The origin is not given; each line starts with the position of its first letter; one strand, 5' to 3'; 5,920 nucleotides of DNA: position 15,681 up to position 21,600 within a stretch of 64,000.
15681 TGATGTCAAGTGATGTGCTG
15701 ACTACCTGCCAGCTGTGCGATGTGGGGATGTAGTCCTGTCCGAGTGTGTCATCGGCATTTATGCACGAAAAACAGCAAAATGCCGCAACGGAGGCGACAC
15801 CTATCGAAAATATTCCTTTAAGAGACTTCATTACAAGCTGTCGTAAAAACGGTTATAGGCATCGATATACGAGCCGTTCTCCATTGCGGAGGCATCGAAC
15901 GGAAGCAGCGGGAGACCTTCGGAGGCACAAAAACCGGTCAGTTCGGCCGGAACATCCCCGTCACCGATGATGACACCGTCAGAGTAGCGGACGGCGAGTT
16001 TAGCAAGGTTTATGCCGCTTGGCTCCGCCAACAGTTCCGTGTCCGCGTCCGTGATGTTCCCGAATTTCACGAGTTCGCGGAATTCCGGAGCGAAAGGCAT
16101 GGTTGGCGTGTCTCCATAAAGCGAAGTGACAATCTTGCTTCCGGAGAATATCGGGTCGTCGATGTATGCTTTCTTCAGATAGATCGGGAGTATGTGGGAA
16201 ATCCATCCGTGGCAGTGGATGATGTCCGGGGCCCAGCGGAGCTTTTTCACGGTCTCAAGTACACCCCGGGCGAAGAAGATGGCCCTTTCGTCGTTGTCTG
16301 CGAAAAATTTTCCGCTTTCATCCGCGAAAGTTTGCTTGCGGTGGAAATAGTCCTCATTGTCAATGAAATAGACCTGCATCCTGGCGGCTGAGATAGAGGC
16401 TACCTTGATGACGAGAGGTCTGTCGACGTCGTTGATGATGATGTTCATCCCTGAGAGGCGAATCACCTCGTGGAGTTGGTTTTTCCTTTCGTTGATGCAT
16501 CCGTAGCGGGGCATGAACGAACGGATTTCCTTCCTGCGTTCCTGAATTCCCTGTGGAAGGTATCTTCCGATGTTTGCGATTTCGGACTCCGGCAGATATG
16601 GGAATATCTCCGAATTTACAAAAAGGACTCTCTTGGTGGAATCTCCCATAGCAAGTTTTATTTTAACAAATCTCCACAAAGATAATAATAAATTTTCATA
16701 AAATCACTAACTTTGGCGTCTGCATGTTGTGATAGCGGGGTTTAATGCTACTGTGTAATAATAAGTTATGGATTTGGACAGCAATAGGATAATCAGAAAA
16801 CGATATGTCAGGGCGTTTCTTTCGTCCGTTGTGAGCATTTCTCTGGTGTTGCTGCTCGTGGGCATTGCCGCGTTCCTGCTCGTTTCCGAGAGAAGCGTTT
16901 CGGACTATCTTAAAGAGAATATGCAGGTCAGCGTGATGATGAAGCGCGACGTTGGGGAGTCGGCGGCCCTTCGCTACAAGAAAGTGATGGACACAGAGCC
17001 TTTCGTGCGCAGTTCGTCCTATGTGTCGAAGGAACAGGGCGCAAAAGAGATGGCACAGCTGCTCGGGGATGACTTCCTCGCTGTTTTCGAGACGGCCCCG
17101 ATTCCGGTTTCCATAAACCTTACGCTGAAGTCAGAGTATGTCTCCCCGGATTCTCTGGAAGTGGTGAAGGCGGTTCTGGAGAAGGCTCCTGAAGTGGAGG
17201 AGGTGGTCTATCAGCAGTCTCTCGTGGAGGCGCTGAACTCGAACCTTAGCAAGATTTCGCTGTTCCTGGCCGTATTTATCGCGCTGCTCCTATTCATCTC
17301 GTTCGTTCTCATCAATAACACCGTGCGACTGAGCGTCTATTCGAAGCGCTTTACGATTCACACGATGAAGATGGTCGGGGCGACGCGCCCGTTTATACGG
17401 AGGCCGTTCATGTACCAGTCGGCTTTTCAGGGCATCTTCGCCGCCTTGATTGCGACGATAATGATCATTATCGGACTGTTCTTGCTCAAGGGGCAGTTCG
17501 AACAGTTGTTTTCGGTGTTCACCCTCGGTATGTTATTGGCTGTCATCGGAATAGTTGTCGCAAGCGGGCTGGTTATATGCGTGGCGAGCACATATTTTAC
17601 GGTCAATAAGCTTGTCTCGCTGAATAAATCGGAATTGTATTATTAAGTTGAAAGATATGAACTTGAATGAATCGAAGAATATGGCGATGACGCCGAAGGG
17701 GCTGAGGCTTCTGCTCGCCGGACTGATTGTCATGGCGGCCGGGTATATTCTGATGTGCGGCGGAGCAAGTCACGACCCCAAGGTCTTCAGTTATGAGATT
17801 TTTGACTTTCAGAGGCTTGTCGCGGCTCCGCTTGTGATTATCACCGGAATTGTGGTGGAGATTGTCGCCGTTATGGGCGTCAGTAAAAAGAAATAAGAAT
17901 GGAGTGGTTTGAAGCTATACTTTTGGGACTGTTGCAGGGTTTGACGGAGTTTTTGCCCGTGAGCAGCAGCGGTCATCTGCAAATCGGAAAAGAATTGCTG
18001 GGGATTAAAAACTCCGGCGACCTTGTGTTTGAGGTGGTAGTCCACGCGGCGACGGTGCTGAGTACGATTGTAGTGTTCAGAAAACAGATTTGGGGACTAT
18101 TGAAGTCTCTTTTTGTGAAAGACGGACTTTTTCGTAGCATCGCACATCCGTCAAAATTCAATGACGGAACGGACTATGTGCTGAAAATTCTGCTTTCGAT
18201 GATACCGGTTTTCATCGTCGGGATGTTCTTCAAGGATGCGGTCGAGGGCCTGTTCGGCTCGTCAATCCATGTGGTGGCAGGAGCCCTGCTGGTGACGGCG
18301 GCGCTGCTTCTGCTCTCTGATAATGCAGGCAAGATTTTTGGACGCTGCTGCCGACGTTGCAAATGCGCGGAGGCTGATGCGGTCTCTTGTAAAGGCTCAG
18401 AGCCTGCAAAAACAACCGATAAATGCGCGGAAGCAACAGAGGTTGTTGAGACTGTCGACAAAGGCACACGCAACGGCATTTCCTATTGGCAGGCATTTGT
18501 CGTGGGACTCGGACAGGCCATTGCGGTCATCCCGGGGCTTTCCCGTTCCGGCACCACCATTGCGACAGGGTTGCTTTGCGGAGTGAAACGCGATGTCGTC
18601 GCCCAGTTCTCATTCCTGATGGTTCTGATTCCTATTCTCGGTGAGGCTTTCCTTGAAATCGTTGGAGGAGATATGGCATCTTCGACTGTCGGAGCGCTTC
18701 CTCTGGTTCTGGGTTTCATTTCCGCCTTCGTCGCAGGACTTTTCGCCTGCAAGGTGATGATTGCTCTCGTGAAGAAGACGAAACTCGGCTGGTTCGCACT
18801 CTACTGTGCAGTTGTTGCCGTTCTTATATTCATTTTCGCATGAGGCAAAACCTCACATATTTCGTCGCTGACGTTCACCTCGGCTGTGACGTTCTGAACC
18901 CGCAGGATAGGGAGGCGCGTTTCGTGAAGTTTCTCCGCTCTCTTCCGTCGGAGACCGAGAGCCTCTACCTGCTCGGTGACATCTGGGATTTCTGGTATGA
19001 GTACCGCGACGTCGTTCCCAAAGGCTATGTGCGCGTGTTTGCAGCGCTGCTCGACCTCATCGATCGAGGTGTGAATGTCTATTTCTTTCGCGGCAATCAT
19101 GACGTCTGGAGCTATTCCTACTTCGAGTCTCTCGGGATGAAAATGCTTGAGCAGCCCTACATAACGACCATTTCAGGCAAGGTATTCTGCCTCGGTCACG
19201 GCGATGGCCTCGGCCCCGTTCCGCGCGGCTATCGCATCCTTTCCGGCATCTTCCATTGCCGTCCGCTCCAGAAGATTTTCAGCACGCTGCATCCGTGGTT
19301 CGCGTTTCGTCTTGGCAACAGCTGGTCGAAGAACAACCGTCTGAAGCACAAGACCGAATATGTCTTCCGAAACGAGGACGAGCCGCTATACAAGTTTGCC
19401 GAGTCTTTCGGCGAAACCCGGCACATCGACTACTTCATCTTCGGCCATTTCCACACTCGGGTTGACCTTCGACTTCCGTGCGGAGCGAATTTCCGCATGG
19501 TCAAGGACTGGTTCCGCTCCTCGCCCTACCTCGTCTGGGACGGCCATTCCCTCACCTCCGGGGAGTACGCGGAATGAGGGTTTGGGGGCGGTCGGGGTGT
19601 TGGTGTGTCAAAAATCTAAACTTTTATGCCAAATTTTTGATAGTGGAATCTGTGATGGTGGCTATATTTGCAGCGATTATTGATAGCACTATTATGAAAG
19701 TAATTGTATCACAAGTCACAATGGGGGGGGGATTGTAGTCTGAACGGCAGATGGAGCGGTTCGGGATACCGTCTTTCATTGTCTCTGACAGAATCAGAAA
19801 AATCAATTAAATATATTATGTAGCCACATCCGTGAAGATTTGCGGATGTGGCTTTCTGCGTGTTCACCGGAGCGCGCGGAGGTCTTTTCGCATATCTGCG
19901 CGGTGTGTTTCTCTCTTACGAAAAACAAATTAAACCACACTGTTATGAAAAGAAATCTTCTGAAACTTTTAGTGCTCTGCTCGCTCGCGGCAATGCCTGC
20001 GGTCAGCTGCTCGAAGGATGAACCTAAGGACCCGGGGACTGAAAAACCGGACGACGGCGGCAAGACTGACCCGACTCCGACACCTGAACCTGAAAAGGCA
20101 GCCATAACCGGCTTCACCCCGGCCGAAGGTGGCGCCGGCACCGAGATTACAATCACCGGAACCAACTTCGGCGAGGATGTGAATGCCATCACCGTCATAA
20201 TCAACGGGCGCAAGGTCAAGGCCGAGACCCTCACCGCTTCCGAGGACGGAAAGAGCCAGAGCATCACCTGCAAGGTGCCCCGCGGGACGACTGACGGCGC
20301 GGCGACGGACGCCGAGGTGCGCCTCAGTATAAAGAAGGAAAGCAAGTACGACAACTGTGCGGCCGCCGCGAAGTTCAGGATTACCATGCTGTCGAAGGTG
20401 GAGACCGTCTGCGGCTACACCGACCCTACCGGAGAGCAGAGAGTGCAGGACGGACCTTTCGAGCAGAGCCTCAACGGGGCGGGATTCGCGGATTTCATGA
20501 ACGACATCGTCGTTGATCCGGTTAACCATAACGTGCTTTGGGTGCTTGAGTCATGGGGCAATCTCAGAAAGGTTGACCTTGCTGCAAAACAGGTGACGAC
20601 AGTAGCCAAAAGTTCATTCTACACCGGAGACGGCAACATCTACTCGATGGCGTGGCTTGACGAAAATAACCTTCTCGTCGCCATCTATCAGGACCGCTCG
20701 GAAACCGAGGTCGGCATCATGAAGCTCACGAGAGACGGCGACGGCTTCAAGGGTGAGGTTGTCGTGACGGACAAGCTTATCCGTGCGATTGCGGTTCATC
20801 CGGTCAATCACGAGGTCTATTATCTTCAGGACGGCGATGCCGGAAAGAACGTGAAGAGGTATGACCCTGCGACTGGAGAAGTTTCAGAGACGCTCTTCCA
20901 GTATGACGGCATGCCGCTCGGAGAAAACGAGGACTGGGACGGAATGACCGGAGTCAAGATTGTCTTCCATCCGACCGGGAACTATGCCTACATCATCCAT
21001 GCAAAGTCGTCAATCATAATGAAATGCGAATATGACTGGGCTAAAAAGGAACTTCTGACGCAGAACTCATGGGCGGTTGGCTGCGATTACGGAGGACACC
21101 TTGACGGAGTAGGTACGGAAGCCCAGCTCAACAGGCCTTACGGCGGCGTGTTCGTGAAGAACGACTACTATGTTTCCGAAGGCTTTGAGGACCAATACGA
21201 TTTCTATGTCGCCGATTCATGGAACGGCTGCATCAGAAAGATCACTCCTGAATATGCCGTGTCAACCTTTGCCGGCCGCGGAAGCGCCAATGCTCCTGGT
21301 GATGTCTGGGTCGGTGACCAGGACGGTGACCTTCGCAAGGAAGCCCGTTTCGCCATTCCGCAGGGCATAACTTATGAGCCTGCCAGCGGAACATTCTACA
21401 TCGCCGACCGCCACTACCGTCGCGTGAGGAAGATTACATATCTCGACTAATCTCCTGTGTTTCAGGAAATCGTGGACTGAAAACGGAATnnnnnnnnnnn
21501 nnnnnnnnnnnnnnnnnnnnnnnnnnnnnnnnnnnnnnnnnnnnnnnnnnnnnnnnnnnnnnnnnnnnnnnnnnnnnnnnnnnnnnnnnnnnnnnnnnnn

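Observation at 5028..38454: The S10-spc-alpha ribosomal protein cluster is split: rplC-rpsC is separated from rplP-rplQ by about 29 kb, and rpsJ is missing upstream of rplC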

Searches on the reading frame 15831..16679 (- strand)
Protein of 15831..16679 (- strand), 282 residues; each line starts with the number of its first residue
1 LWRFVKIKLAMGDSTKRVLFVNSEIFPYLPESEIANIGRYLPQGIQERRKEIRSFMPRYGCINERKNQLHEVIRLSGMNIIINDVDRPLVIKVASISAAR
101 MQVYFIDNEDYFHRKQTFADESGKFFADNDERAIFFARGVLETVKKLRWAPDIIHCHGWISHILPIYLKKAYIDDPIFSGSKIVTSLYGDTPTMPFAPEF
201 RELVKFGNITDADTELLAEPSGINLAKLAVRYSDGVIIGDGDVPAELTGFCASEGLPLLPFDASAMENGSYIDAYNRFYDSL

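Call 7: search_protein_families(library=ncbifam, proteins=[window:15831-16679:-])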
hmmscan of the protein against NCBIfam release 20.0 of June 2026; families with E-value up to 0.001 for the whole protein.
window:15831-16679:- (282 aa): 11 families
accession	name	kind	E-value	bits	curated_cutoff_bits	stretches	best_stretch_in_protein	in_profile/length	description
NF010698.0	PRK14098.1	equivalog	4.8e-43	147.5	754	1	11-187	1-178/489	starch synthase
NF001903.0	PRK00654.2-2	equivalog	1.2e-32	113.2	616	1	17-236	2-215/482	glycogen synthase GlgA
TIGR02095.1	glgA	subfamily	1.5e-26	93.1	328.45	1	17-180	2-157/477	glycogen/starch synthase, ADP-glucose type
NF001898.0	PRK00654.1-1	equivalog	1.3e-24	86.7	603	1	17-236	2-211/477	glycogen synthase GlgA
NF001906.0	PRK00654.2-5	equivalog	1.9e-23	83.1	870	1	15-188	5-170/485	glycogen synthase GlgA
NF001899.0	PRK00654.1-2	equivalog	5.1e-15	54.8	459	1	17-171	2-151/478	glycogen synthase GlgA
NF001900.0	PRK00654.1-3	equivalog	8.4e-13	47.6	509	1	17-171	2-142/481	glycogen synthase GlgA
NF001905.0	PRK00654.2-4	subfamily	4.9e-12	45.2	560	1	21-173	6-152/489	glycogen synthase GlgA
NF001901.0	PRK00654.1-5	equivalog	9.3e-12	44.2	649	1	12-173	20-178/502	glycogen synthase GlgA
NF010699.0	PRK14099.1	equivalog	2.6e-10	39.4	762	1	16-171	4-154/485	glycogen synthase GlgA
NF001902.0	PRK00654.2-1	equivalog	1.3e-07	30.6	845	1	23-172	8-151/492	glycogen synthase GlgA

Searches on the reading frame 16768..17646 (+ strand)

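Call 7: search_protein_families(library=ncbifam, proteins=[window:16768-17646:+])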
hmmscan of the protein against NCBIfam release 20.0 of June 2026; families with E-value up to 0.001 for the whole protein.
window:16768-17646:+ (292 aa): 6 families
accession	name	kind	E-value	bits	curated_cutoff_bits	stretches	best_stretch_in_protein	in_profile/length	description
TIGR00439.2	FtsX_Gneg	equivalog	8.9e-50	169.5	255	1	8-281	12-289/292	permease-like cell division protein FtsX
NF038347.1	FtsX_Gpos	exception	1.3e-37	129.8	225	1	18-281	23-293/296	permease-like cell division protein FtsX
NF038346.1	FtsX_actino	exception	2.7e-30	105.8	250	1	18-282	20-305/308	permease-like cell division protein FtsX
TIGR02213.1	lolE_release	exception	6.8e-06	25.2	540.35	1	128-236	227-339/411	lipoprotein-releasing ABC transporter permease subunit LolE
NF038008.1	ABC_perm_DarB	equivalog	6.8e-05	21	700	1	143-287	251-396/777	darobactin export ABC transporter permease subunit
NF008357.0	PRK11146.1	exception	0.00011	21.2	439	1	128-235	230-340/414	lipoprotein-releasing ABC transporter permease subunit LolE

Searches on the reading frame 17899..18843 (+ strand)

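Call 7: search_protein_families(library=ncbifam, proteins=[window:17899-18843:+])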
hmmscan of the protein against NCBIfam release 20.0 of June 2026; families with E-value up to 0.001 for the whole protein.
window:17899-18843:+ (314 aa): 12 families
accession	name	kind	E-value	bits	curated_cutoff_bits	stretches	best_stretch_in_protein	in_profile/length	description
NF001390.0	PRK00281.1-4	equivalog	6.3e-54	183.2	260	2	188-313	140-265/272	undecaprenyl-diphosphate phosphatase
TIGR00753.1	undec_PP_bacA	equivalog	2.5e-53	181.4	217.5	2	185-306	133-254/255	undecaprenyl-diphosphatase UppP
NF001388.0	PRK00281.1-1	equivalog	1.7e-46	159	362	2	2-141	6-137/273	undecaprenyl-diphosphate phosphatase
NF001392.0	PRK00281.2-1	equivalog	1.7e-45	155.7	308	2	1-145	5-141/280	undecaprenyl-diphosphate phosphatase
NF001393.0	PRK00281.2-4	equivalog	2.6e-45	154.9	284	2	1-145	1-136/266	undecaprenyl-diphosphate phosphatase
NF001389.0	PRK00281.1-2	equivalog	4e-43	147.7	262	1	2-313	5-263/272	undecaprenyl-diphosphate phosphatase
NF001394.0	PRK00281.2-5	equivalog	1.7e-38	132.7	311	2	192-312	152-273/281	undecaprenyl-diphosphate phosphatase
NF001391.0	PRK00281.1-5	equivalog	8.1e-34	117.3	293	2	192-313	148-272/279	undecaprenyl-diphosphate phosphatase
NF001397.0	PRK00281.3-4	equivalog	1.7e-32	113.2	363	2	193-312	153-276/281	undecaprenyl-diphosphate phosphatase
NF001396.0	PRK00281.3-3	equivalog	1.4e-28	100.5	382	2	4-141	5-133/264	undecaprenyl-diphosphate phosphatase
NF001395.0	PRK00281.3-1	equivalog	1.8e-27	96.5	394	1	2-309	5-298/306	undecaprenyl-diphosphate phosphatase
NF001398.0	PRK00281.3-5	equivalog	1.2e-17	64.7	354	2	193-312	148-271/278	undecaprenyl-diphosphate phosphatase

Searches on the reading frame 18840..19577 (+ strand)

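Call 7: search_protein_families(library=ncbifam, proteins=[window:18840-19577:+])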
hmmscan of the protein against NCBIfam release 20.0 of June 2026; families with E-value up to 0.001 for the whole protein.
window:18840-19577:+ (245 aa): 2 families
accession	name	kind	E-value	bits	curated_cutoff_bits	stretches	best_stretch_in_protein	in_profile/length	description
NF003743.0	PRK05340.1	equivalog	2.8e-22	79.1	134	1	6-235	4-231/242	UDP-2,3-diacylglucosamine diphosphatase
TIGR01854.1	lipid_A_lpxH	equivalog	8.8e-19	67.7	190.35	1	6-206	1-196/231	UDP-2,3-diacylglucosamine diphosphatase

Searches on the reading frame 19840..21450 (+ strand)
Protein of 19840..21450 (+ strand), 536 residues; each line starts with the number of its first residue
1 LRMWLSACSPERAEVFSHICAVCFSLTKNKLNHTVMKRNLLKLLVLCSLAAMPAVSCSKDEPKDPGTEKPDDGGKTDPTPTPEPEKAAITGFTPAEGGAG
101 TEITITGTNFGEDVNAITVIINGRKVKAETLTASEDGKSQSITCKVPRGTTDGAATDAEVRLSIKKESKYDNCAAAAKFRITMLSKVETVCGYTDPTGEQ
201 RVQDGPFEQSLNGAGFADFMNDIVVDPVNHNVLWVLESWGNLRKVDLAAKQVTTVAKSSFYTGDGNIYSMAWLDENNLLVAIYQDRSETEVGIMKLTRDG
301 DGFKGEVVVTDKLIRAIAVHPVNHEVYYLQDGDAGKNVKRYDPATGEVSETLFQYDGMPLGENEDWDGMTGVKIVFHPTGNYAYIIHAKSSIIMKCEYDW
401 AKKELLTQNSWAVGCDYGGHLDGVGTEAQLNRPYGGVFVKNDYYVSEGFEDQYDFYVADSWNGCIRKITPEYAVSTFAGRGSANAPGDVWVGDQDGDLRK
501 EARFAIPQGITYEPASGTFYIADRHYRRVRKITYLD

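Call 7: search_protein_families(library=ncbifam, proteins=[window:19840-21450:+])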
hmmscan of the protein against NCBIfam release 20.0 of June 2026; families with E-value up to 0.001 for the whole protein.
window:19840-21450:+ (536 aa): 2 families
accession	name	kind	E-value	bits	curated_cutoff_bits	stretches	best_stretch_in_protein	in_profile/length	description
NF047769.1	LIC10067_lipo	equivalog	7.7e-05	22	200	1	98-161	57-114/239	LIC10067 family putative lipoprotein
NF050136.1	PGL_lacton_Staph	exception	0.001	18.2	500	0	325-404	144-224/341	6-phosphogluconolactonase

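Call 64: search_protein_families(library=pfam, proteins=[window:19840-21450:+], max_evalue=0.01)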
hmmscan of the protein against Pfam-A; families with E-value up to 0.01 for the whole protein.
window:19840-21450:+ (536 aa): 2 families
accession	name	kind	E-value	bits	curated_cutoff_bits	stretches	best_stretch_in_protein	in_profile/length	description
PF01833.30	TIG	-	2.7e-10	40.5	20.9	1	89-166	3-70/84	IPT/TIG domain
PF01436.27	NHL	-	3.1e-05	24.2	20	0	454-467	14-27/28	NHL repeat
